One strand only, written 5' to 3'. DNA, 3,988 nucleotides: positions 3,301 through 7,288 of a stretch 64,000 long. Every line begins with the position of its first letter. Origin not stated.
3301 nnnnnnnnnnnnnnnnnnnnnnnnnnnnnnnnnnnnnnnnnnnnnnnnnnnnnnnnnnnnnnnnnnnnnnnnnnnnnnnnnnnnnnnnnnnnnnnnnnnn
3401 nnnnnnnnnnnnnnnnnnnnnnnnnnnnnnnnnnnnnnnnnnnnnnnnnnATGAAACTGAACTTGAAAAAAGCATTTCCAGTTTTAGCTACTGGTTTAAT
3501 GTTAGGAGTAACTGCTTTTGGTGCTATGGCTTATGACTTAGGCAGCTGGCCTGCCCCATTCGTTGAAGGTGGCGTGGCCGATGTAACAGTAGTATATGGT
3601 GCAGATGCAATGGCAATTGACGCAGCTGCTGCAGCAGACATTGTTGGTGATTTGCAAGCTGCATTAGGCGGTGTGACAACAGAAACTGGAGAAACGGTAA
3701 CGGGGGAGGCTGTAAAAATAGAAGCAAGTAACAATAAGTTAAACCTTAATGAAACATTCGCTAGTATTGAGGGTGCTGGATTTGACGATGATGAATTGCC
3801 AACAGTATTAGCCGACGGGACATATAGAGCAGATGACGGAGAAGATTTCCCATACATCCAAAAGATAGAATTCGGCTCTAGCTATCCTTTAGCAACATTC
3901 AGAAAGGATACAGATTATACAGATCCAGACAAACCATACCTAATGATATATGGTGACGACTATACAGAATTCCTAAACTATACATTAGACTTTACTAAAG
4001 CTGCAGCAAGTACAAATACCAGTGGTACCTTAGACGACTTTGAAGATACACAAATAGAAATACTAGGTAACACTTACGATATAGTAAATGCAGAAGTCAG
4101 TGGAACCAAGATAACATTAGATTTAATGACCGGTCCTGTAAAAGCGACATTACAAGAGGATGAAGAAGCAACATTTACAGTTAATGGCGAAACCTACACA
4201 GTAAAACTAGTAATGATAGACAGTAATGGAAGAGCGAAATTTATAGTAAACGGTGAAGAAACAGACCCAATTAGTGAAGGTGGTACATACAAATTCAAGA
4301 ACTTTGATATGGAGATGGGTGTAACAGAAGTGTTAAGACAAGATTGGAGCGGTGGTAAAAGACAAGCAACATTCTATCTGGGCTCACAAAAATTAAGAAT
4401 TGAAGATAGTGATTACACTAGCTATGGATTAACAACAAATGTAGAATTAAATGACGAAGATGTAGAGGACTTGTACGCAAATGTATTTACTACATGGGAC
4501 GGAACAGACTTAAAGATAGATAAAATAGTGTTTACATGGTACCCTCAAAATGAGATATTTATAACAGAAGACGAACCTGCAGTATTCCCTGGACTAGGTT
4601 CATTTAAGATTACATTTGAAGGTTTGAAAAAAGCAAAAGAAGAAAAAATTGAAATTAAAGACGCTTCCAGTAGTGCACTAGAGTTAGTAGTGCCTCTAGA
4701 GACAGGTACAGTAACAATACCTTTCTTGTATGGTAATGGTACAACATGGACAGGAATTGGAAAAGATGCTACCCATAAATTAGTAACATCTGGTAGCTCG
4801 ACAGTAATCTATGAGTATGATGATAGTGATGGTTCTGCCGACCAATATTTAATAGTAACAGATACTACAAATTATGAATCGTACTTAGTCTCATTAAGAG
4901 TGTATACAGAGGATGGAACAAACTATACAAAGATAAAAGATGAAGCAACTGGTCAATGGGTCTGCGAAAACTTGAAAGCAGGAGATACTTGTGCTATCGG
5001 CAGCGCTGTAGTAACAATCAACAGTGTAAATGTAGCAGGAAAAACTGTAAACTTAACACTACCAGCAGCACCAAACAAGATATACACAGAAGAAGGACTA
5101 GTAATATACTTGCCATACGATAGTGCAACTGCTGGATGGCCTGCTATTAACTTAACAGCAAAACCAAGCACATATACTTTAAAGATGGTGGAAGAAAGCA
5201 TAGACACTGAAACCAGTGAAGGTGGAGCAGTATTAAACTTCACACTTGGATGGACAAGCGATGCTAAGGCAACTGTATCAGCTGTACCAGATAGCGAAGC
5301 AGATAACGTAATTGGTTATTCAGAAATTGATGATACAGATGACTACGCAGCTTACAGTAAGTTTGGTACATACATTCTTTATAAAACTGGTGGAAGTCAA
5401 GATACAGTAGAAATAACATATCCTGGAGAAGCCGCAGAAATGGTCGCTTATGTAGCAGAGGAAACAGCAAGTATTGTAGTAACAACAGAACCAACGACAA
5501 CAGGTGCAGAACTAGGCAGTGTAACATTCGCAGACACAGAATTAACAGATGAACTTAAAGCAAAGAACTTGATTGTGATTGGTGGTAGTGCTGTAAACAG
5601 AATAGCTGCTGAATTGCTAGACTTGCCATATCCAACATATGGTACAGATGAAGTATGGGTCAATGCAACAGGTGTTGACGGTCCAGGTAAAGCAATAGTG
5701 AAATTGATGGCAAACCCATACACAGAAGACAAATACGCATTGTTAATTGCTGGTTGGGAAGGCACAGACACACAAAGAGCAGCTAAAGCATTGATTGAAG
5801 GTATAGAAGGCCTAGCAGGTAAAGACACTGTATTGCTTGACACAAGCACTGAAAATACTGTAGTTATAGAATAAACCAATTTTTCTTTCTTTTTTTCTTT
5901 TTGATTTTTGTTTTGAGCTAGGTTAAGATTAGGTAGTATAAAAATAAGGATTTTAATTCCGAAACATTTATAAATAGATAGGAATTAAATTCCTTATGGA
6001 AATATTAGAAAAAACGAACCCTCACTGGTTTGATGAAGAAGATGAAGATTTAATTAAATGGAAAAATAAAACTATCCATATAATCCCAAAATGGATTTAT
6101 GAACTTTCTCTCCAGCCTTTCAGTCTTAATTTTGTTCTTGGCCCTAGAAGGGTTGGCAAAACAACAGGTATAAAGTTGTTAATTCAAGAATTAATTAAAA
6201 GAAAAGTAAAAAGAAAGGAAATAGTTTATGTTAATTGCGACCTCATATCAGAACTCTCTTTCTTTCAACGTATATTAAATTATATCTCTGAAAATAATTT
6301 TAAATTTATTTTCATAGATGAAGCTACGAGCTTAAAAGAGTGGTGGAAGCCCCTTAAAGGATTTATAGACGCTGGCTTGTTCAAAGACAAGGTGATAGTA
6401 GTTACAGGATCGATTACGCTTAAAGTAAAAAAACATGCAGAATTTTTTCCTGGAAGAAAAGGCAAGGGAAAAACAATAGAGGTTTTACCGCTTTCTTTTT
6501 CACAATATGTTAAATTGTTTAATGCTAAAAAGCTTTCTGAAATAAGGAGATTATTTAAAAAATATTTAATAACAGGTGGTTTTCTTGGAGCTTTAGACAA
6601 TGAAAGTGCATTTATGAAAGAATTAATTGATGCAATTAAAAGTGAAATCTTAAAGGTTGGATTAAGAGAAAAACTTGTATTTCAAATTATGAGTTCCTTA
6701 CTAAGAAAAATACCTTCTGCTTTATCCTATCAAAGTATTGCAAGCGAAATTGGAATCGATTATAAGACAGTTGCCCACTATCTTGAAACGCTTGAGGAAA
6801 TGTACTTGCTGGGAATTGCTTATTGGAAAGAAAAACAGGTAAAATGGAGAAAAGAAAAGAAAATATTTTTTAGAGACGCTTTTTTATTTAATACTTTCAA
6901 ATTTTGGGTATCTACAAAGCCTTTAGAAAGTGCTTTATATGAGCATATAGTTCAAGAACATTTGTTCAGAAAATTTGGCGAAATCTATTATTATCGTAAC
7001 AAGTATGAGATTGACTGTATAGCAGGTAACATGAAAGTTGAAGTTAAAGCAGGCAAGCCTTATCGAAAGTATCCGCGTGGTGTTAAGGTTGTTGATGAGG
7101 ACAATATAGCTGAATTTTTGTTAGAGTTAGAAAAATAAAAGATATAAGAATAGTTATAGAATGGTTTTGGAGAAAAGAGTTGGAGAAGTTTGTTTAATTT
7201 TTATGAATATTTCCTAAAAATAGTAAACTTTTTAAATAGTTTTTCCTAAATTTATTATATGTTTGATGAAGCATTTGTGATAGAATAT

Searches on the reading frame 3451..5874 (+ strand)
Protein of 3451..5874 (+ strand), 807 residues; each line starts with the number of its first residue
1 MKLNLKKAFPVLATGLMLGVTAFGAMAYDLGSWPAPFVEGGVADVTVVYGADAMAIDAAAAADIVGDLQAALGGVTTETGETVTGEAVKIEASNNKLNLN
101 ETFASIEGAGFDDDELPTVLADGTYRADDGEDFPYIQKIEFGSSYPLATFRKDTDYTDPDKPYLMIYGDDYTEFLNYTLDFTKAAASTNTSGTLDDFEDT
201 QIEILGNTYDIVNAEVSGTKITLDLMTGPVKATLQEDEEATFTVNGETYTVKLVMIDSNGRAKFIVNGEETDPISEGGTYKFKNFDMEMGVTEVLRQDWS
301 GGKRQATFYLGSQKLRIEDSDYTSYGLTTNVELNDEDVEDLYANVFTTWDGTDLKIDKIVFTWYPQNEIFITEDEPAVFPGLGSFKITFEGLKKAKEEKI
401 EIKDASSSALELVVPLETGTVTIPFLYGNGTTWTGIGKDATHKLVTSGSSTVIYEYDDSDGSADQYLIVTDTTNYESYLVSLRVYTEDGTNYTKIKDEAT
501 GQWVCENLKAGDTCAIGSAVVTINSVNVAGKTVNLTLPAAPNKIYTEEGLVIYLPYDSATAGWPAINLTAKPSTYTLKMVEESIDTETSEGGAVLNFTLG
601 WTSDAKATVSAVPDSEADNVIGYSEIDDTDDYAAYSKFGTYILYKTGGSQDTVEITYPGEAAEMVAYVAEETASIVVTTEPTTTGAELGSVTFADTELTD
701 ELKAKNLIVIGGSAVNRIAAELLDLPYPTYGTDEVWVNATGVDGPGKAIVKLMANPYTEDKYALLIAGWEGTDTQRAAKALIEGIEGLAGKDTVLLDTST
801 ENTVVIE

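Call 11: search_protein_families(library=pfam, proteins=[window:3451-5874:+])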
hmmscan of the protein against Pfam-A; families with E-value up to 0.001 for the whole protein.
window:3451-5874:+ (807 aa): 1 family
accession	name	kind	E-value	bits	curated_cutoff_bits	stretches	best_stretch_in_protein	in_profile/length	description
PF05124.17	S_layer_C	-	3.3e-12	46.8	23.9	1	32-784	4-176/177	S-layer like family, outer domain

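Call 12: find_homologous_proteins(query=window:3451-5874:+)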
Query window:3451-5874:+ (807 aa): 71 proteins with E <= 0.001 among 8000 candidates.
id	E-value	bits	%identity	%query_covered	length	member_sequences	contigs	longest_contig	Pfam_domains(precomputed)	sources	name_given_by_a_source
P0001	0.0e+0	1774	100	100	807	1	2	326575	PF05124.18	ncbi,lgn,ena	-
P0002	7.0e-232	790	51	99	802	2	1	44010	PF05124.18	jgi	-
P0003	2.1e-225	769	50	100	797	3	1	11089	PF05124.18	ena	-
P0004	5.8e-224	764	49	100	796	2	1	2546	PF05124.18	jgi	-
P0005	3.7e-220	751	49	100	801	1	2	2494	PF05124.18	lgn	-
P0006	9.9e-112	393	36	97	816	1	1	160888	PF05124.18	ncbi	ncbi:MAG: hypothetical protein ABIH72_03620 [archaeon]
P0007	1.9e-100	356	37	100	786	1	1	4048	PF05124.18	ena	-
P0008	8.7e-100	353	36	97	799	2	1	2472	PF05124.18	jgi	-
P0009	1.9e-96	342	35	97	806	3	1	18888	PF05124.18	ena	-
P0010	5.2e-96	341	36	96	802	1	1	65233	PF05124.18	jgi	-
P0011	9.0e-96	340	34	96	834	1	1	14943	PF05124.18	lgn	-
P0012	5.3e-95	337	35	97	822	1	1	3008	-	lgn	-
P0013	1.4e-92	329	33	97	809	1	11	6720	PF05124.18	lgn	-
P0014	3.8e-91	325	33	97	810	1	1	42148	PF05124.18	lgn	-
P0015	1.0e-90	323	34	97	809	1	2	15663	PF05124.18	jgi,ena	jgi:hypothetical protein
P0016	7.0e-90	321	34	98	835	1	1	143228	PF05124.18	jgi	-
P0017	2.6e-89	319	35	97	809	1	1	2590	PF05124.18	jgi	jgi:hypothetical protein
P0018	9.3e-88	314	33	97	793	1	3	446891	PF05124.18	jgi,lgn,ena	-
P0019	2.5e-87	312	34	97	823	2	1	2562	PF05124.18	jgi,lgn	-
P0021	1.3e-86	310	35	97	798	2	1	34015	PF05124.18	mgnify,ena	mgnify:CR=1 FL=1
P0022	8.5e-86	307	33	97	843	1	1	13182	PF05124.18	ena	-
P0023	1.5e-84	303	32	97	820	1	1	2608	PF05124.18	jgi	-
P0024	1.8e-83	299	33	97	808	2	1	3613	PF05124.18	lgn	-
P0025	3.6e-83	298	34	97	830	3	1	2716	PF05124.18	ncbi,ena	-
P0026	8.3e-81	291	32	97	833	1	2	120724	PF05124.18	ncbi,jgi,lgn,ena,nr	ncbi:MAG: hypothetical protein KKF48_04790 [Nanoarchaeota archaeon]|nr:hypothetical protein [Nanoarc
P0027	1.7e-80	290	32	95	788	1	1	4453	PF05124.18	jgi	-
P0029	1.1e-79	287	33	96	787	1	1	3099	PF05124.18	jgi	jgi:hypothetical protein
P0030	1.6e-79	286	32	96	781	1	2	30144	PF05124.18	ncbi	ncbi:MAG: hypothetical protein V3V78_03040 [Candidatus Woesearchaeota archaeon]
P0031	2.1e-79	286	34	96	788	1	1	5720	PF05124.18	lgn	-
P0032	9.2e-79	284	33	97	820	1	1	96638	PF05124.18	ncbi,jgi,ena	-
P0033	5.9e-78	281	33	97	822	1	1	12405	PF05124.18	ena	-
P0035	9.3e-78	280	31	100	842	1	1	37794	PF05124.18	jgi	-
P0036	3.4e-77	279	32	97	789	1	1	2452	PF05124.18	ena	-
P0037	2.5e-76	276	32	97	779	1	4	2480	PF05124.18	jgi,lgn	-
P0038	3.2e-76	275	33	96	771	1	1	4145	PF05124.18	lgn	-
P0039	1.9e-74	270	32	97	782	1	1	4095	PF05124.18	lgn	-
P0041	9.5e-74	267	32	97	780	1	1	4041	PF05124.18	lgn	-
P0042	1.8e-72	263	31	100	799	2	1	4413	PF05124.18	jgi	jgi:hypothetical protein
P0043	4.1e-72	262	32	98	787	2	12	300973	PF05124.18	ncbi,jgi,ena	-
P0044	1.1e-70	257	30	97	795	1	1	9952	PF05124.18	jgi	jgi:hypothetical protein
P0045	1.7e-70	256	32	95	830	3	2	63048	PF05124.18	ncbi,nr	ncbi:MAG: hypothetical protein KJ718_04010 [Nanoarchaeota archaeon]|nr:hypothetical protein [Nanoarc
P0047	2.9e-70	256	31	98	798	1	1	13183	PF05124.18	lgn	-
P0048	3.2e-70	256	32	97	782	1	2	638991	PF05124.18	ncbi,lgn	-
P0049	4.8e-70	255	31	97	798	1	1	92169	PF05124.18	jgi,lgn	jgi:uncharacterized protein YrrD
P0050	9.2e-70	254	32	92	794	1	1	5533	PF05124.18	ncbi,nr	ncbi:MAG: hypothetical protein KJ600_03675, partial [Nanoarchaeota archaeon]|nr:hypothetical protein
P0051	3.9e-69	252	31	97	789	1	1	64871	PF05124.18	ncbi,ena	-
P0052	9.5e-68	247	30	97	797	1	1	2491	PF05124.18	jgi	jgi:hypothetical protein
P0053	1.6e-67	247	31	97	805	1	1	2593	PF05124.18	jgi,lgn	-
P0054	1.6e-67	247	32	96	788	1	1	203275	PF05124.18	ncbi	-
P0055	2.5e-66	243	31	96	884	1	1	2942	PF05124.18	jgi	jgi:hypothetical protein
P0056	1.3e-64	237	30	97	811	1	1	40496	PF05124.18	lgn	-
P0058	1.5e-61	227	31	94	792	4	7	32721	PF05124.18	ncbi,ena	-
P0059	7.5e-59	218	29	97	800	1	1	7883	PF05124.18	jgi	jgi:hypothetical protein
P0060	7.6e-58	215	29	100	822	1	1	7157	PF05124.18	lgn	-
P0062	1.5e-46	177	30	80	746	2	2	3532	PF05124.18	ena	-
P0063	7.1e-41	158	31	46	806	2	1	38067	PF05124.18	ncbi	ncbi:MAG: S-layer protein [Candidatus Aenigmatarchaeota archaeon]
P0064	3.3e-37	146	27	93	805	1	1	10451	PF05124.18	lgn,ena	-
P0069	9.3e-25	105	28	51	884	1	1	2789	PF05124.18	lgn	-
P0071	1.1e-22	98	36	21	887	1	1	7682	PF05124.18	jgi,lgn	-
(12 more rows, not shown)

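Call 14: find_encoding_contigs(protein=P0001, flank=3000, max_places=4)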
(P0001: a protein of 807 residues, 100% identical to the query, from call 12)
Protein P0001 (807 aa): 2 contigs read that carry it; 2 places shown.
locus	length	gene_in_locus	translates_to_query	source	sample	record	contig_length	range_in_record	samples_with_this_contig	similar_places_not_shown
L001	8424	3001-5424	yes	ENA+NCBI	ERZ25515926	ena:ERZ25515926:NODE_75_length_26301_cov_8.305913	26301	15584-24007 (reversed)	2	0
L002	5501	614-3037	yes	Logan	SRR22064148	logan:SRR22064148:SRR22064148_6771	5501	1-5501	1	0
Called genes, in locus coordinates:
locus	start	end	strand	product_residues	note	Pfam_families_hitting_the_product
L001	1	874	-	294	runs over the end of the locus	PF00730:HhH-GPD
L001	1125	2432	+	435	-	PF13173:AAA_14, PF13635:DUF4143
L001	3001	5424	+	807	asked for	PF05124:S_layer_C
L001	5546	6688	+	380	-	PF13173:AAA_14, PF13635:DUF4143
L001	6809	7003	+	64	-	-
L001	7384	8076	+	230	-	PF13635:DUF4143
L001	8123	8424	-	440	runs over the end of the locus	PF01336:tRNA_anti-codon, PF00152:tRNA-synt_2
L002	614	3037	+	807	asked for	PF05124:S_layer_C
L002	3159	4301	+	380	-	PF13173:AAA_14, PF13635:DUF4143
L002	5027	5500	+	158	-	?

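Call 15: find_encoding_contigs(protein=P0002, flank=3000, max_places=4)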
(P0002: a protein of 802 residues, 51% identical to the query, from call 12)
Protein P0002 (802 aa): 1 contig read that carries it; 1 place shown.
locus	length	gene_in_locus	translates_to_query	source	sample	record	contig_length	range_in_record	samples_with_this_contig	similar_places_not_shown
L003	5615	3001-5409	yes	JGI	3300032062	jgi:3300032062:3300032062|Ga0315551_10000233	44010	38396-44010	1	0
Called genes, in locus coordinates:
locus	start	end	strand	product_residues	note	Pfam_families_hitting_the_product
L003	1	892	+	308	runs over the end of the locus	-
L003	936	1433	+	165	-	-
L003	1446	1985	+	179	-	-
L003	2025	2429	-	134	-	PF25212:HVO_A0114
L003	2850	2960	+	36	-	-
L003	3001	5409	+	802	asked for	PF05124:S_layer_C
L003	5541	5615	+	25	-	?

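Call 16: find_encoding_contigs(protein=P0003, flank=3000, max_places=4)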
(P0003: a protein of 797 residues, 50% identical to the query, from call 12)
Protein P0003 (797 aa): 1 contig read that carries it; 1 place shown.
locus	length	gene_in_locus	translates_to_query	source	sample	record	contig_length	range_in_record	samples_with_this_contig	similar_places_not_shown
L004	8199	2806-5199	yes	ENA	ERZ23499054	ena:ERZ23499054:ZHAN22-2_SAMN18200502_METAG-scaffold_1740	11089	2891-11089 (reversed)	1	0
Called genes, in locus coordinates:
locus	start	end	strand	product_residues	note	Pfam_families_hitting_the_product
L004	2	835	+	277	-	?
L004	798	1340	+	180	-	-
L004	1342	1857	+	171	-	-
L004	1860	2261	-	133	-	PF25212:HVO_A0114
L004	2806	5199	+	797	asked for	PF05124:S_layer_C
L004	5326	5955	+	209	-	-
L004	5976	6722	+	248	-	-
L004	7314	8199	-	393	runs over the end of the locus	-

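Call 25: find_related_loci(query=A3, collection=metagenome_contigs, flank=1500)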
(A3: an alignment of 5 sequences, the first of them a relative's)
Query A3 (807 aa) in metagenome_contigs; peptide patterns used: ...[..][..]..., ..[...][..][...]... (x = any residue, [..] = any of these).
555 stretches matched a pattern; 6 encode a relative of the query (tblastn E <= 1e-3); 6 distinct loci.
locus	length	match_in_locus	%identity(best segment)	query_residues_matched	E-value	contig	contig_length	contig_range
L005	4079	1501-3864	51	5-805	0e+0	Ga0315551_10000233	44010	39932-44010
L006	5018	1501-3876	51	5-805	0e+0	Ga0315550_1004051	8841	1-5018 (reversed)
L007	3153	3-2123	51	99-805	0e+0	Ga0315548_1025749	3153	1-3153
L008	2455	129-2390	34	1-783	3e-107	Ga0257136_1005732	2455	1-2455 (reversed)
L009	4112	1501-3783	32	1-799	1e-68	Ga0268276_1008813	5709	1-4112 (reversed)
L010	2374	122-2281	29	1-781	3e-57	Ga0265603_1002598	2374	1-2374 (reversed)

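Call 32: find_encoding_contigs(protein=P0006, flank=1200, max_places=2)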
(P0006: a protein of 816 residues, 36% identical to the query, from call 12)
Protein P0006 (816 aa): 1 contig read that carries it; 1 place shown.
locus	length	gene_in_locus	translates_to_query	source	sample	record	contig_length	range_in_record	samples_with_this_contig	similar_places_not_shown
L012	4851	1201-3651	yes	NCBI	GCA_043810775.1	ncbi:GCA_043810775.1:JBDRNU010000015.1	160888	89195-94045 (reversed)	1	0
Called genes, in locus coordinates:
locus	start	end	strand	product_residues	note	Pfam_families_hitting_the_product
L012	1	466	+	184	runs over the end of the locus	-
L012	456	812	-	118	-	PF25212:HVO_A0114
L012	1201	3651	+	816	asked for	PF05124:S_layer_C (faint)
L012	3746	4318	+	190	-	-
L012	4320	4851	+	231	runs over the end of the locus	-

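Call 33: find_encoding_contigs(protein=P0010, flank=1200, max_places=2)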
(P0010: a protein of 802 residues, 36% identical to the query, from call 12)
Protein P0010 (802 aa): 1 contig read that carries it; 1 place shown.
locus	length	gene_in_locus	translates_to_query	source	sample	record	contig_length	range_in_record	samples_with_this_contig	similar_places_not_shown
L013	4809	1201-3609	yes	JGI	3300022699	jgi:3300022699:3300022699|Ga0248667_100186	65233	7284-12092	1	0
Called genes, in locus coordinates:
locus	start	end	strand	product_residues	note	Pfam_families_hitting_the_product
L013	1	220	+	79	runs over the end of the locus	PF01423:LSM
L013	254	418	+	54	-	PF01907:Ribosomal_L37e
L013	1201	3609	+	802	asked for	PF05124:S_layer_C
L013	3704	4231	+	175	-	PF05124:S_layer_C (faint)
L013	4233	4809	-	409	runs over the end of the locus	PF04055:Radical_SAM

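Call 34: find_encoding_contigs(protein=P0016, flank=1200, max_places=2)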
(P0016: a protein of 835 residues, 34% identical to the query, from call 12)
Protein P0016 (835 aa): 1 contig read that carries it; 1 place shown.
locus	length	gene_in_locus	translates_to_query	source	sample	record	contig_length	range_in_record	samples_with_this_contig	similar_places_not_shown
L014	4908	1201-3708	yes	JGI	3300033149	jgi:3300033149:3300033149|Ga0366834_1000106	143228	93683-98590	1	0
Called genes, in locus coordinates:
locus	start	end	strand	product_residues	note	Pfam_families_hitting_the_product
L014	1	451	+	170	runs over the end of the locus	-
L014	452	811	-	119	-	PF25212:HVO_A0114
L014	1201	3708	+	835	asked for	PF05124:S_layer_C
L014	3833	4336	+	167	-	-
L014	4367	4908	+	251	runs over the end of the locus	-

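Call 38: find_encoding_contigs(protein=P0018, flank=1200, max_places=1)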
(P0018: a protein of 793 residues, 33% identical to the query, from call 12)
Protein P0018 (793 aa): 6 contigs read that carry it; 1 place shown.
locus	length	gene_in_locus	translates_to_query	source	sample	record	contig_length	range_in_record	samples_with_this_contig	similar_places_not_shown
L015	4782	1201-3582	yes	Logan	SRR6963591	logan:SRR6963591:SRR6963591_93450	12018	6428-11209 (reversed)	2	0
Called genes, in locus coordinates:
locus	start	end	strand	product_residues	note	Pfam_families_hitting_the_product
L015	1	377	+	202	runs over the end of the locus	-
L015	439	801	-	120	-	PF25212:HVO_A0114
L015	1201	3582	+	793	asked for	PF05124:S_layer_C (weak)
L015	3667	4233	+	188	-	-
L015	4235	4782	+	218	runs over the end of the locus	-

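Call 39: find_encoding_contigs(protein=P0026, flank=1200, max_places=1)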
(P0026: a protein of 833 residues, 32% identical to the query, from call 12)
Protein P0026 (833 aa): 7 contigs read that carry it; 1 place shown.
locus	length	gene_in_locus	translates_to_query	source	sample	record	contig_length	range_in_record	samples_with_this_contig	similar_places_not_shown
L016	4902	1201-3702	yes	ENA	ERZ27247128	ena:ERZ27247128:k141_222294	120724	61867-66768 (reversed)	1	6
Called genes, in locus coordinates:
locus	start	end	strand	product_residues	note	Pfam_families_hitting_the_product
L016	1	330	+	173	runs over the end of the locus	-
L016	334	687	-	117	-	PF25212:HVO_A0114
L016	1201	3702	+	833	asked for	PF05124:S_layer_C (faint)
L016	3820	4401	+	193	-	-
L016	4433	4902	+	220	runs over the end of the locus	-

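Call 40: find_encoding_contigs(protein=P0043, flank=1200, max_places=1)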
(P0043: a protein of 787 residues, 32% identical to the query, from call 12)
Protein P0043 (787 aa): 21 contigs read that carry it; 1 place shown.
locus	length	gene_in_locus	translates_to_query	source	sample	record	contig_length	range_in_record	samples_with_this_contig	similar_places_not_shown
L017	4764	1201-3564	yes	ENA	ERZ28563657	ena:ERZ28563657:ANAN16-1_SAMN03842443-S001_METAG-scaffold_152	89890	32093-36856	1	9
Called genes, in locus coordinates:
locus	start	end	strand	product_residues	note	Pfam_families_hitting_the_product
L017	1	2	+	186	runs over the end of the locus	-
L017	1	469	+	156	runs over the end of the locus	-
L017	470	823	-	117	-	PF25212:HVO_A0114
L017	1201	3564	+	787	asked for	PF05124:S_layer_C (weak)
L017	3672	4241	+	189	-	-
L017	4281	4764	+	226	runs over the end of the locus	-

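Call 41: find_encoding_contigs(protein=P0048, flank=1200, max_places=1)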
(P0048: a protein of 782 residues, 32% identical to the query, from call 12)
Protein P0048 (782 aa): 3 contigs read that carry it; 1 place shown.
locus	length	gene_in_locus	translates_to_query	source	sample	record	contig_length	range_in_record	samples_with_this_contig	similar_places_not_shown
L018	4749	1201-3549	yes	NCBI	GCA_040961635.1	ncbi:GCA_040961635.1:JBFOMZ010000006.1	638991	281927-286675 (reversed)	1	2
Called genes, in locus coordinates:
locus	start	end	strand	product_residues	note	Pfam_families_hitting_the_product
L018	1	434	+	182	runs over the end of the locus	-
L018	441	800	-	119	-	PF25212:HVO_A0114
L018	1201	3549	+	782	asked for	PF05124:S_layer_C (faint)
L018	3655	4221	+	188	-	-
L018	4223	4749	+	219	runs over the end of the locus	-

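Call 73: list_cluster_members(proteins=[P0001])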
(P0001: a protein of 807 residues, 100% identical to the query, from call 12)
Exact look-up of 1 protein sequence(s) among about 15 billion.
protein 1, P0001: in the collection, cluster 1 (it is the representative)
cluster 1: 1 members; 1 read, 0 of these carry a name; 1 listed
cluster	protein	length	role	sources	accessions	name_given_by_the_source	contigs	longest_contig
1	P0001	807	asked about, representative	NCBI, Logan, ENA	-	-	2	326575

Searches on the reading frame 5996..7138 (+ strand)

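Call 11: search_protein_families(library=pfam, proteins=[window:5996-7138:+])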
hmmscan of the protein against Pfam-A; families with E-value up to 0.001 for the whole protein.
window:5996-7138:+ (380 aa): 2 families
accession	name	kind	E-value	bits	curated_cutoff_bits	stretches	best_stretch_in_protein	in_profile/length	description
PF13173.12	AAA_14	-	9.3e-23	81.1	27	1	45-171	5-128/129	AAA domain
PF13635.12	DUF4143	-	1e-12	48.6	28.1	1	230-352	18-159/160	Domain of unknown function (DUF4143)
